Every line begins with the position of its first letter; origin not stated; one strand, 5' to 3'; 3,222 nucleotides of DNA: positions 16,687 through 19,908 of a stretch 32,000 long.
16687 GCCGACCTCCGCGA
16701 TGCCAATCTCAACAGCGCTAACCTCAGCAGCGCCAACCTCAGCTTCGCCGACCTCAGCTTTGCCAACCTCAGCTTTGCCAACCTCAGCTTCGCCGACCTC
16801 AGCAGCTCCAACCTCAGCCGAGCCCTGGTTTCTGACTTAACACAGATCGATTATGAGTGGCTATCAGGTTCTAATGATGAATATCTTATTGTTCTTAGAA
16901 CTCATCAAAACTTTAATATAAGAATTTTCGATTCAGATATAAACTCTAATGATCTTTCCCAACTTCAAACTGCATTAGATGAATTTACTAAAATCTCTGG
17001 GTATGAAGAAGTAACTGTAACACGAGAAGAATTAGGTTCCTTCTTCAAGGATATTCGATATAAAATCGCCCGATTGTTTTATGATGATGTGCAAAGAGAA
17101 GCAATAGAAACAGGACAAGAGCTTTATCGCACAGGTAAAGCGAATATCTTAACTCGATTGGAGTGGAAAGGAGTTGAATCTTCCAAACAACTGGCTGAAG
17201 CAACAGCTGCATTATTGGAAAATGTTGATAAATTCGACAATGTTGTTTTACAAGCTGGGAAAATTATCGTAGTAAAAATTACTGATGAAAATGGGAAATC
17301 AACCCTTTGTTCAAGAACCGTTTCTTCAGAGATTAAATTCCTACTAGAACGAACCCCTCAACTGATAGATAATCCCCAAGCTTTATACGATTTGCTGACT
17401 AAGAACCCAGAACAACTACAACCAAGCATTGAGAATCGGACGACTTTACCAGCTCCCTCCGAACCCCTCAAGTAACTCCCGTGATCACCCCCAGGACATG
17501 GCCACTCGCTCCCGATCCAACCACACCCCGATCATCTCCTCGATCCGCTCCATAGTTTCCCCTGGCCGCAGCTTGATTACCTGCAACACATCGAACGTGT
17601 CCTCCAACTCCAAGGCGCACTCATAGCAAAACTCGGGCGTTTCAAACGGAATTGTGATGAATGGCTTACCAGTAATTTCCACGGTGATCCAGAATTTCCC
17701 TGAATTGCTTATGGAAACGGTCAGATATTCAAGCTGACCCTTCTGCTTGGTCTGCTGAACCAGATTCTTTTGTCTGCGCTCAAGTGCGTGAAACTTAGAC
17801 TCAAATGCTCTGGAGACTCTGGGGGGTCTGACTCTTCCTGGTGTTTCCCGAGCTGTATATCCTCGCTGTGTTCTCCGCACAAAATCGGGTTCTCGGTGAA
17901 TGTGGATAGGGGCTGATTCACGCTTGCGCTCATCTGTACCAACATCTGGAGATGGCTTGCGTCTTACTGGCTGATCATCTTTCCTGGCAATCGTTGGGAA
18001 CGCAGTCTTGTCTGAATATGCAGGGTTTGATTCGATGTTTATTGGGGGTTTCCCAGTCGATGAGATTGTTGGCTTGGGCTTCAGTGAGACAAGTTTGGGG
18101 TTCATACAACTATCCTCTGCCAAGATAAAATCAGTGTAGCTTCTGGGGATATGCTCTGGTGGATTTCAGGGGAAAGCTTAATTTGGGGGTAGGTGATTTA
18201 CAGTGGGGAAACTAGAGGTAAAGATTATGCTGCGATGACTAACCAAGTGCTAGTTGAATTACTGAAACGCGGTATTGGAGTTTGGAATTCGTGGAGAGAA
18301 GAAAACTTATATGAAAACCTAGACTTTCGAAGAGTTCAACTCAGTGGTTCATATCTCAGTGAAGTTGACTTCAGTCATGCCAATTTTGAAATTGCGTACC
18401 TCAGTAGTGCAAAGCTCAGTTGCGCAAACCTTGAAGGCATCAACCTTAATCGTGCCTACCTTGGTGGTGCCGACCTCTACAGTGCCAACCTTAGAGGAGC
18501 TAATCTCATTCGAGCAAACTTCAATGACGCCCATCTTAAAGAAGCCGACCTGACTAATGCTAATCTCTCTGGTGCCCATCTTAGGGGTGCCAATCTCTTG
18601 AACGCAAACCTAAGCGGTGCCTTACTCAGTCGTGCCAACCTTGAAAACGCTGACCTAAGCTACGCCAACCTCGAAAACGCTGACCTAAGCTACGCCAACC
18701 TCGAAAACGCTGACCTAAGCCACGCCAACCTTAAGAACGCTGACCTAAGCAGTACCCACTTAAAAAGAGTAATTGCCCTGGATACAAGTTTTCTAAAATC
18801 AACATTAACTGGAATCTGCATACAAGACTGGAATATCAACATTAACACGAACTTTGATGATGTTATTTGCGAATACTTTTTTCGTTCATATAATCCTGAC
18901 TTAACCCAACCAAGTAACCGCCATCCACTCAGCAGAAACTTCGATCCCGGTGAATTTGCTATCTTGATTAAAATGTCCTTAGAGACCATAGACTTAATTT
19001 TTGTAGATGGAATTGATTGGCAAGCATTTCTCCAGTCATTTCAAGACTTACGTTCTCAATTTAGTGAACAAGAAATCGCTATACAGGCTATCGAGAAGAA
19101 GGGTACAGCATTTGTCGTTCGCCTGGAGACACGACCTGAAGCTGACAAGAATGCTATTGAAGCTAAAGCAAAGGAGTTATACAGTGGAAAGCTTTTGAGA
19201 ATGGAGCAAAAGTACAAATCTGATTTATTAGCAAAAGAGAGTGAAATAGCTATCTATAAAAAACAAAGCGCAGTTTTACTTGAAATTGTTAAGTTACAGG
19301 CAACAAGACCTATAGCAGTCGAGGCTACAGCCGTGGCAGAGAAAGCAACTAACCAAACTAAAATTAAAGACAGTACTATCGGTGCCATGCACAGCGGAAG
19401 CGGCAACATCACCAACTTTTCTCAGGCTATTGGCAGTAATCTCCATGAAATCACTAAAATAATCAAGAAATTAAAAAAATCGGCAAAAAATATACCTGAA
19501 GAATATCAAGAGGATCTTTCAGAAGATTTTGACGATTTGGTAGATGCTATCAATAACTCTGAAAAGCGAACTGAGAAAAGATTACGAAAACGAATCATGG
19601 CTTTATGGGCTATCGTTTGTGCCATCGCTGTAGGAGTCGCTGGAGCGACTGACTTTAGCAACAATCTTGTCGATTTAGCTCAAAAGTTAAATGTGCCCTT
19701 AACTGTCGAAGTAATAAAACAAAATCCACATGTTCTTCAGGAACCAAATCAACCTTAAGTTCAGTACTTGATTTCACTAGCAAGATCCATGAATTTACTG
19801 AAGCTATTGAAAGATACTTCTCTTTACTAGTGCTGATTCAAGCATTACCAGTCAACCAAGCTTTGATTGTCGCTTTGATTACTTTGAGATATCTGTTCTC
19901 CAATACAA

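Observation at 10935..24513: NACHT-pentapeptide STAND NTPase embedded among four paralogous pentapeptide-repeat proteins: candidate undescribed plasmid-borne conflict/immunity island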

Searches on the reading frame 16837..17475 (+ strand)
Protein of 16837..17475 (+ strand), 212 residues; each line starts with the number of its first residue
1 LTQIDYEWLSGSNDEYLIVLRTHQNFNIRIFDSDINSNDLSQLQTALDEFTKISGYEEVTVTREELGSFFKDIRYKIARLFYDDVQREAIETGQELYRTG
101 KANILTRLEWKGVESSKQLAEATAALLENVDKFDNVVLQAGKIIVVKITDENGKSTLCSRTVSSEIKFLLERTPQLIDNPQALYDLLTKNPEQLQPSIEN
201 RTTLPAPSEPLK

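Call 100: search_protein_families(library=pfam, proteins=[window:16837-17475:+], max_evalue=1)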
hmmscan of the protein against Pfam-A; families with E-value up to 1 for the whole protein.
window:16837-17475:+ (212 aa): 2 families
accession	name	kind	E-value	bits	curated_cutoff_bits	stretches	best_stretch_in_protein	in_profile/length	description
PF01628.27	HrcA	-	3.7e-05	24.2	22.2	1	24-157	56-181/215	HrcA protein C terminal domain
PF24669.2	Ddi2_HDD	-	0.11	13.1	32.8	1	178-195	1-18/66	Ddi2 HDD domain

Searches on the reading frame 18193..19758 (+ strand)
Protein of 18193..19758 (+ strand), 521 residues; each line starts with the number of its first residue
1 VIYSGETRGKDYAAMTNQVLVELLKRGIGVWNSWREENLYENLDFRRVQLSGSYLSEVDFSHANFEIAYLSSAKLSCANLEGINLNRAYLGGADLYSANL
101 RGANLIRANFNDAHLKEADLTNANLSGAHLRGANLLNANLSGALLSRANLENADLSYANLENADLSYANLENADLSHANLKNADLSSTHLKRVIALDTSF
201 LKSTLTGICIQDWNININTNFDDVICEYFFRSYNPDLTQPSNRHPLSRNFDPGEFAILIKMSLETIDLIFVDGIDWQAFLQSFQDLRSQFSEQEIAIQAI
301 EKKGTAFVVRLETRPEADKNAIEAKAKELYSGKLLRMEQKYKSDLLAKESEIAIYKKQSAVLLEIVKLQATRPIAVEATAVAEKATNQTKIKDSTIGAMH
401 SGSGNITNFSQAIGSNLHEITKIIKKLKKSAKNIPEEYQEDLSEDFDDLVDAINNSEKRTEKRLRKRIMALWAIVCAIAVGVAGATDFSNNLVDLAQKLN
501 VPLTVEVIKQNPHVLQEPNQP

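Call 4: search_protein_families(library=pfam, proteins=[window:18193-19758:+], max_evalue=0.01)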
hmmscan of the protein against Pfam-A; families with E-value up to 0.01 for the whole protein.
window:18193-19758:+ (521 aa): 4 families
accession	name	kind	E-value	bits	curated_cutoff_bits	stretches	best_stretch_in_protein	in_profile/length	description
PF00805.28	Pentapeptide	-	9.4e-40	134.2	20.2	5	153-191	1-39/40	Pentapeptide repeats (8 copies)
PF13599.13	Pentapeptide_4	-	5.7e-18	65.2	38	3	78-143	11-76/78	Pentapeptide repeat region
PF13576.12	Pentapeptide_3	-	3.4e-14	53.2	27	3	137-177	3-46/48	Pentapeptide repeats (9 copies)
PF25296.1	Decapeptide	-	2.3e-06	27.8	45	0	148-191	15-58/74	Decapeptide repeat region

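Call 5: search_protein_families(library=padloc, proteins=[window:18193-19758:+], max_evalue=0.01)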
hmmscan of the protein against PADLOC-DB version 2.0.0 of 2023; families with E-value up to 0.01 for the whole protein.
window:18193-19758:+ (521 aa): 3 families
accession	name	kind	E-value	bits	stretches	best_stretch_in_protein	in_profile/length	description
PDLC04448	PDC-M14B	-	4.7e-06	24.3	1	386-500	154-270/275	-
PDLC04451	PDC-M14B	-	0.00011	20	1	383-492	152-250/261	-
PDLC00386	SduA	-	0.00043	17.8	1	383-440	154-212/268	DUF4263 domain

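Call 7: search_protein_families(library=ncbifam, proteins=[window:18193-19758:+], max_evalue=0.01)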
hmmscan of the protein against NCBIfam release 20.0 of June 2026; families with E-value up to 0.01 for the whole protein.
window:18193-19758:+ (521 aa): 18 families
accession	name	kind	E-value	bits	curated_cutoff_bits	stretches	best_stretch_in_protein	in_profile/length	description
NF052603.1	penta_Alr5209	equivalog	1e-31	109.4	125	3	44-124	14-94/113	Alr5209 family pentapeptide repeat protein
NF047416.1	penta_HetL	equivalog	3.4e-31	108.4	260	1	43-190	68-218/218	heterocyst differentiation pentapeptide repeat protein HetL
NF011744.0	PRK15197.1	equivalog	1e-25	90.5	274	2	99-212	155-269/291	SPI-2 type III secretion system effector PipB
NF011743.0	PRK15196.1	equivalog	7.5e-21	74.4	354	1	43-182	192-326/350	type III secretion system effector PipB2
NF033086.2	penta_rpt_Qnr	equivalog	2.5e-14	53.5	240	1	47-192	45-190/211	Qnr family pentapeptide repeat protein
NF038182.1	penta_rpt_SmQnr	exception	1.7e-12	47.6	460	1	92-197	94-198/215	SmQnr family pentapeptide repeat protein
NF000071.4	penta_rpt_QnrA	exception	3.4e-12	46.6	450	1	50-192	54-196/218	QnrA family quinolone resistance pentapeptide repeat protein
NF000421.1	penta_rpt_QnrVC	exception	4e-11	43.3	460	1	37-200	5-169/218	QnrVC family quinolone resistance pentapeptide repeat protein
NF000056.3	penta_rpt_QnrS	exception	5.4e-11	42.6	460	2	38-142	83-186/218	QnrS family quinolone resistance pentapeptide repeat protein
NF012151.0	penta_rpt_QnrAS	exception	1.7e-10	41.3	490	1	37-197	5-166/218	QnrAS family quinolone resistance pentapeptide repeat protein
NF000349.1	mfpA_AE000516.2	equivalog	2.3e-10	40.6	360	1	39-144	48-148/183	pentapeptide repeat protein MfpA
NF012152.0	penta_rpt_QnrC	exception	2.7e-10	40.6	500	1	39-193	7-162/221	QnrC family quinolone resistance pentapeptide repeat protein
NF033375.2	penta_rpt_QnrE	exception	2.9e-09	37.2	480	1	50-197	51-197/214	QnrE family quinolone resistance pentapeptide repeat protein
NF000139.2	penta_rpt_QnrD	exception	3.6e-09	36.9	425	1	36-193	47-194/214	QnrD family quinolone resistance pentapeptide repeat protein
NF000420.1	penta_rpt_QnrB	exception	5.5e-09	36.3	460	1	51-193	52-194/214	QnrB family quinolone resistance pentapeptide repeat protein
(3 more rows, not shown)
